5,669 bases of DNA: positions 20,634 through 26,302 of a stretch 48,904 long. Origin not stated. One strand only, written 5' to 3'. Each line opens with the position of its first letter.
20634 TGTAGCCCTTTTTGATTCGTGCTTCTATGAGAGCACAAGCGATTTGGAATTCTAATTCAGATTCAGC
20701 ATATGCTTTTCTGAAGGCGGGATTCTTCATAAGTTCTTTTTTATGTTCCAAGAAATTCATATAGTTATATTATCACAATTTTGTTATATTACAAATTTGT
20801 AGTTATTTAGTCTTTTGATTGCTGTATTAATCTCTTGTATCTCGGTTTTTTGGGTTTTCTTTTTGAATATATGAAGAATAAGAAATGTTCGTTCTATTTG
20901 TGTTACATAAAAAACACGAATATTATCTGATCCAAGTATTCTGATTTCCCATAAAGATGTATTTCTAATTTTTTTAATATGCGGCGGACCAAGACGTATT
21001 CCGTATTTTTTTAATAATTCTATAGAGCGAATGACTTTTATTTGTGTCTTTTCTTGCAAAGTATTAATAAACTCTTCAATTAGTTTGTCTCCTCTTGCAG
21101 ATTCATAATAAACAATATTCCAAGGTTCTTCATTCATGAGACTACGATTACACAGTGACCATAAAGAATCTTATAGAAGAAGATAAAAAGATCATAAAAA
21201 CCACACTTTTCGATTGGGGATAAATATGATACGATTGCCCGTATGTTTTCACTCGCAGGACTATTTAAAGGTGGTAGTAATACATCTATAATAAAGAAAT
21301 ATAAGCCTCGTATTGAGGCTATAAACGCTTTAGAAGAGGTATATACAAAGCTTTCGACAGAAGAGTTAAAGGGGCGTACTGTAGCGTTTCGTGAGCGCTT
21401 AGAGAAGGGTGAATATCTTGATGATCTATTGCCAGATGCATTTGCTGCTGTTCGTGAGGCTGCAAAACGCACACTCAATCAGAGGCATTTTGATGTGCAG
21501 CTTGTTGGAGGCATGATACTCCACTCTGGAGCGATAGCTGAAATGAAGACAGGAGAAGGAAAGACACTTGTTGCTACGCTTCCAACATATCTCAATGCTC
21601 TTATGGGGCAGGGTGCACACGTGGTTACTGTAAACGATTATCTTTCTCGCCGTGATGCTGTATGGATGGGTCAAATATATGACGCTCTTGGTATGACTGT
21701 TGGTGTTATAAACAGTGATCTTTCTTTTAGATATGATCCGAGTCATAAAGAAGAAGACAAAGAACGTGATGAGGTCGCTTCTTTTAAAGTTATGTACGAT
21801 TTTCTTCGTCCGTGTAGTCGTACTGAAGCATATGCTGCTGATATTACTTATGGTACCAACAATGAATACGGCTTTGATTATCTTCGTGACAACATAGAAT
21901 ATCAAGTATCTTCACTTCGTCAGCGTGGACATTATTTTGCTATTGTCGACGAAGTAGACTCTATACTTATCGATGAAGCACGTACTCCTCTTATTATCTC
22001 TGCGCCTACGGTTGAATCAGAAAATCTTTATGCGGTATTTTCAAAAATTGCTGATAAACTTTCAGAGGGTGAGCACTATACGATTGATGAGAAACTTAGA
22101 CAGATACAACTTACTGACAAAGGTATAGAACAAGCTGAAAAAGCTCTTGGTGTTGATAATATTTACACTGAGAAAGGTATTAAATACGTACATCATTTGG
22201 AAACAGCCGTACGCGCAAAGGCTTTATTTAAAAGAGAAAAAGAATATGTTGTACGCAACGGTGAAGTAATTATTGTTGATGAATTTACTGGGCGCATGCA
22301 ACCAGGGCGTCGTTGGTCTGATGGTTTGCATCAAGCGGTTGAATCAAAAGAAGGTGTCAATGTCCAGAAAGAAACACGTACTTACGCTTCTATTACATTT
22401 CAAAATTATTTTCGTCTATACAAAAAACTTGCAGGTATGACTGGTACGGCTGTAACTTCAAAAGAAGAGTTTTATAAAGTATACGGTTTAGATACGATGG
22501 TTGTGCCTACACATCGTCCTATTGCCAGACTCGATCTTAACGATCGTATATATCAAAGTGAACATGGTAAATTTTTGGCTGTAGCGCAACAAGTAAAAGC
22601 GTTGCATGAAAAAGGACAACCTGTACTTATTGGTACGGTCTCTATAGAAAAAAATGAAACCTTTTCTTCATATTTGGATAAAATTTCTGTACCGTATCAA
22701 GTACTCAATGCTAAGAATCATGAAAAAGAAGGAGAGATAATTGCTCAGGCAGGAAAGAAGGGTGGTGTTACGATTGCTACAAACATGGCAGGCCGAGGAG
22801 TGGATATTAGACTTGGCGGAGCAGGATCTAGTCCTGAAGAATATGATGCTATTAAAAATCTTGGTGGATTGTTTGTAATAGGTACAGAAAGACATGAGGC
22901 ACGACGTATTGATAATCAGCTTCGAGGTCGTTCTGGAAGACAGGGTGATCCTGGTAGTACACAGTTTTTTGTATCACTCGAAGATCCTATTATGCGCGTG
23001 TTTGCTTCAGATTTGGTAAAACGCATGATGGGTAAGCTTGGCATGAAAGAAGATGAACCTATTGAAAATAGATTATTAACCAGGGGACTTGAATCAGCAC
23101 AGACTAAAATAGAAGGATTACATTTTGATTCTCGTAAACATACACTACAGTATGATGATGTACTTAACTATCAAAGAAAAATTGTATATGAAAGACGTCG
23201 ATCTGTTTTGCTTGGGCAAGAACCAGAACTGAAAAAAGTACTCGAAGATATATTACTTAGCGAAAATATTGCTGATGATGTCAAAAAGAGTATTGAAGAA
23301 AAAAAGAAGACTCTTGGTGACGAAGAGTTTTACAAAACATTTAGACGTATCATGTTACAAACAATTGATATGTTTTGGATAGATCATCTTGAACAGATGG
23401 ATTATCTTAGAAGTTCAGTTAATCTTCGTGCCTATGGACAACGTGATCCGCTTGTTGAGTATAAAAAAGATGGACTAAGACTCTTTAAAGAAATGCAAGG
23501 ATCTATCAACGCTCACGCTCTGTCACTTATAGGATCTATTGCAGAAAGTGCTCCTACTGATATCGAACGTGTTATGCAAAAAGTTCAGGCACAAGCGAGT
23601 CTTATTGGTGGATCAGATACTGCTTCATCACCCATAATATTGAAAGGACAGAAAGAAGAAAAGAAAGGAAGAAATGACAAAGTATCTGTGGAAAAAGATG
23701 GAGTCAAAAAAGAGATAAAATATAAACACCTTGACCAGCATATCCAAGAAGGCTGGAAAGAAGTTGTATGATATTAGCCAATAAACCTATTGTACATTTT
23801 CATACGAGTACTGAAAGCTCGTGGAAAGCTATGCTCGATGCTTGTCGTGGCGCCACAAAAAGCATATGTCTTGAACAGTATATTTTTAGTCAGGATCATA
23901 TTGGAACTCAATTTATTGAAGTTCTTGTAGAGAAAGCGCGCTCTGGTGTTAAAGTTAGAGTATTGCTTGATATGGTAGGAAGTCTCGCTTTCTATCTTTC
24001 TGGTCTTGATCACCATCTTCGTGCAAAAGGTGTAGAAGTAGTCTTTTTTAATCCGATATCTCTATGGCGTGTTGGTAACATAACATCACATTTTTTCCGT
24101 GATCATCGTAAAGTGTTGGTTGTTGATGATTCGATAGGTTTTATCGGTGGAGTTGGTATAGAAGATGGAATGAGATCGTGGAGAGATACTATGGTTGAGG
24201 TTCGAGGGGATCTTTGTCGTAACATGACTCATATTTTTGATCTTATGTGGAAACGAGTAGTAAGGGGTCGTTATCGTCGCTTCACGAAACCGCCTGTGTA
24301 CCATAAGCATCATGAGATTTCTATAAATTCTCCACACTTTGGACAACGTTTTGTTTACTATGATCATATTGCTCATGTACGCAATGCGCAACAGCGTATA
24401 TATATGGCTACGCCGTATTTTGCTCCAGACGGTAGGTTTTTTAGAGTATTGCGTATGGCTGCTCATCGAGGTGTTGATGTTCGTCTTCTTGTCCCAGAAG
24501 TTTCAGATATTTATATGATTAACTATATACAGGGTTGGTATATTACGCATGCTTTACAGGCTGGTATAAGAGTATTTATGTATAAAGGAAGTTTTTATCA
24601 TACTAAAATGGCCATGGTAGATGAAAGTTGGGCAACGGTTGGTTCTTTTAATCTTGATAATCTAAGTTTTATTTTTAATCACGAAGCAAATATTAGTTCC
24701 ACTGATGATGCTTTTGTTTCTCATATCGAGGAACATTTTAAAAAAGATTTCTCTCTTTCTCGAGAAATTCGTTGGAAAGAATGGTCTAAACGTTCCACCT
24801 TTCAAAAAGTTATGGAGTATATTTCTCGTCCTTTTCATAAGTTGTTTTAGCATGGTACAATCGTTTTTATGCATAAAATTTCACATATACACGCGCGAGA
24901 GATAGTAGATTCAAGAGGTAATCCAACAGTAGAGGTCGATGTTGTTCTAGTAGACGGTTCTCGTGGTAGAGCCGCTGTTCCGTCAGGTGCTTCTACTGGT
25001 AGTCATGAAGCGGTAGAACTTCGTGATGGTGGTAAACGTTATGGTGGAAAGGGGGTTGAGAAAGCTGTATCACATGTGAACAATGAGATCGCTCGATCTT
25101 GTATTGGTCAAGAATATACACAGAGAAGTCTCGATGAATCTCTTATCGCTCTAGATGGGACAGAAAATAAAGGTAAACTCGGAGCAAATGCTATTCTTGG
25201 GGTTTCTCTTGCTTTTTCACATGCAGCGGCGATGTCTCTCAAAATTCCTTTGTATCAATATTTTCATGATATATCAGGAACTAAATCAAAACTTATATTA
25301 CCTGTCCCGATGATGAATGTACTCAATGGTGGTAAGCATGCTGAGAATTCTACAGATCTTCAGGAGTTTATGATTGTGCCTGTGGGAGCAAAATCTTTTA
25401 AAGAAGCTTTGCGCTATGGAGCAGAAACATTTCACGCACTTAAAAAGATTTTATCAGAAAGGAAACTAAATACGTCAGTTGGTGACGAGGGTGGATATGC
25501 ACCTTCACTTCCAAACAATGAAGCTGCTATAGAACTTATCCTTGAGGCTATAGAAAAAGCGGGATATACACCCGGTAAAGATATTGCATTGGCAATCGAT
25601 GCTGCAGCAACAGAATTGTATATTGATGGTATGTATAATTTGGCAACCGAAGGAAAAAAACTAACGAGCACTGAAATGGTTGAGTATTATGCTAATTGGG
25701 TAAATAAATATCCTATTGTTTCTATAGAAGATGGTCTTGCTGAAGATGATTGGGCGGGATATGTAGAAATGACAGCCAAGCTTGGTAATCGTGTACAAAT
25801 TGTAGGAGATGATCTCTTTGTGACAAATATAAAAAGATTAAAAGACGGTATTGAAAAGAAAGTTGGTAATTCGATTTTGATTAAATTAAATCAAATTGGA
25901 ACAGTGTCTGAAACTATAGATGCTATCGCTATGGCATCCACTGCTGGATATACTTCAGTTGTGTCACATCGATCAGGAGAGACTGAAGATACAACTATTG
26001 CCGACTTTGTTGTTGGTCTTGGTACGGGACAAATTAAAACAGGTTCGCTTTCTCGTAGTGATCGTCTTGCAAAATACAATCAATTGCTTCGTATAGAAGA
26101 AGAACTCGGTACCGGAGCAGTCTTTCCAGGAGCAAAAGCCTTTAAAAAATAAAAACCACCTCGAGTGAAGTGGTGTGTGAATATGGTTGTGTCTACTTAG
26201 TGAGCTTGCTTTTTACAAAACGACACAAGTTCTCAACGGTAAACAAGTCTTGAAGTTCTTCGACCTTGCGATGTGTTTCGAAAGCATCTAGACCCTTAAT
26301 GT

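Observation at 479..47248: Six self-contained, G+C-richer ORF cassettes with canonical AAGGAG SDs, scattered among SD-less AT-rich housekeeping genes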

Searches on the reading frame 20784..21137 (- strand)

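Call 14: search_protein_families(library=pfam, proteins=[window:20784-21137:-], max_evalue=0.00001)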
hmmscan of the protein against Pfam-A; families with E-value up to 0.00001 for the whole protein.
window:20784-21137:- (117 aa): 1 family
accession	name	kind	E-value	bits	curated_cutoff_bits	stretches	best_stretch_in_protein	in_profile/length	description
PF05973.20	Gp49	-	5.6e-23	81.2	23.9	1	22-110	1-89/90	Phage derived protein Gp49-like (DUF891)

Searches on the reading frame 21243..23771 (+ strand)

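Call 14: search_protein_families(library=pfam, proteins=[window:21243-23771:+], max_evalue=0.00001)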
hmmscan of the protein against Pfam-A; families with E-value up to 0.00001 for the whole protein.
window:21243-23771:+ (842 aa): 4 families
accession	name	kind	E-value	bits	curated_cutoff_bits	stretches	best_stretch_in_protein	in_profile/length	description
PF07517.20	SecA_DEAD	-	1.6e-117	392.4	24.6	1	12-410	8-289/290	SecA DEAD-like domain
PF21090.3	P-loop_SecA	-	3.2e-76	256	27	2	426-527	1-102/205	SecA P-loop domain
PF07516.18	SecA_SW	-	3.3e-47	161.6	26.7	2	672-763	107-196/200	SecA Wing and Scaffold domain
PF01043.26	SecA_PP_bind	-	1.2e-41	142.2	23.5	1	259-367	2-110/110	SecA preprotein cross-linking domain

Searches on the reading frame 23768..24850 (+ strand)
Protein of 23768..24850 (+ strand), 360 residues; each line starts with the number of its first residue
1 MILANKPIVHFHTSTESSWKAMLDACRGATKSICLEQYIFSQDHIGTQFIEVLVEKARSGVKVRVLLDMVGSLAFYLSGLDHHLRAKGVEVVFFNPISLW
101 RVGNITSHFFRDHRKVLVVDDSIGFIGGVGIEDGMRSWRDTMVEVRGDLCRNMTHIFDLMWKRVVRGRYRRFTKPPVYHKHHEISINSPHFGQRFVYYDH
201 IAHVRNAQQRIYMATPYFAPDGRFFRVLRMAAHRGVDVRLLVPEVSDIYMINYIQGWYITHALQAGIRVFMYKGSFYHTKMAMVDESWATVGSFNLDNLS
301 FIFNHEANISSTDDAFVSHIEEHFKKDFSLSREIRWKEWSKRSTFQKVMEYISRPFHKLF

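Call 14: search_protein_families(library=pfam, proteins=[window:23768-24850:+], max_evalue=0.00001)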
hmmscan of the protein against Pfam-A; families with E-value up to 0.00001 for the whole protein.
window:23768-24850:+ (360 aa): 2 families
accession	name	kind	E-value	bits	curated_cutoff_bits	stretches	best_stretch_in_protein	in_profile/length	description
PF13091.12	PLDc_2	-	3.9e-39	134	27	2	202-327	3-131/132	PLD-like domain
PF00614.28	PLDc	-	1.5e-10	41.1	21.9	0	276-298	4-26/28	Phospholipase D Active site motif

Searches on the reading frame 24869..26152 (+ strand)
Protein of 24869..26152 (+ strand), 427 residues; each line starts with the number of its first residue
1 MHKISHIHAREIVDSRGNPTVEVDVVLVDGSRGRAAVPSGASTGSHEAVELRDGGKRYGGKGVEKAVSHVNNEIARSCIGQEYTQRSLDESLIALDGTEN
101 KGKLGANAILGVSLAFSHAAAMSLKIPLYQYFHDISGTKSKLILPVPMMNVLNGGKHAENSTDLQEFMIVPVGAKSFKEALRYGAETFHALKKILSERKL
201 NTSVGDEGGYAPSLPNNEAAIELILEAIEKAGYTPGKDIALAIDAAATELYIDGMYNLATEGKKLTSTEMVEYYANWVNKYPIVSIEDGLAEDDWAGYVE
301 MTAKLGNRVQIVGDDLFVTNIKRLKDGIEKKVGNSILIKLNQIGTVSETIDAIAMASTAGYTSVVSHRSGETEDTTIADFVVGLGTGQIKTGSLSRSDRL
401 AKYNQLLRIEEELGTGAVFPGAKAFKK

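Call 14: search_protein_families(library=pfam, proteins=[window:24869-26152:+], max_evalue=0.00001)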
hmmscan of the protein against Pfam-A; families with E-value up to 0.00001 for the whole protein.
window:24869-26152:+ (427 aa): 2 families
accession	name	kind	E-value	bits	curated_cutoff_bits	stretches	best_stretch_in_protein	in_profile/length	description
PF00113.28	Enolase_C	-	1.2e-130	435.6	21.5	1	142-426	2-294/296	Enolase, C-terminal TIM barrel domain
PF03952.21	Enolase_N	-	3.8e-54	182.8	35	1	4-131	1-130/131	Enolase, N-terminal domain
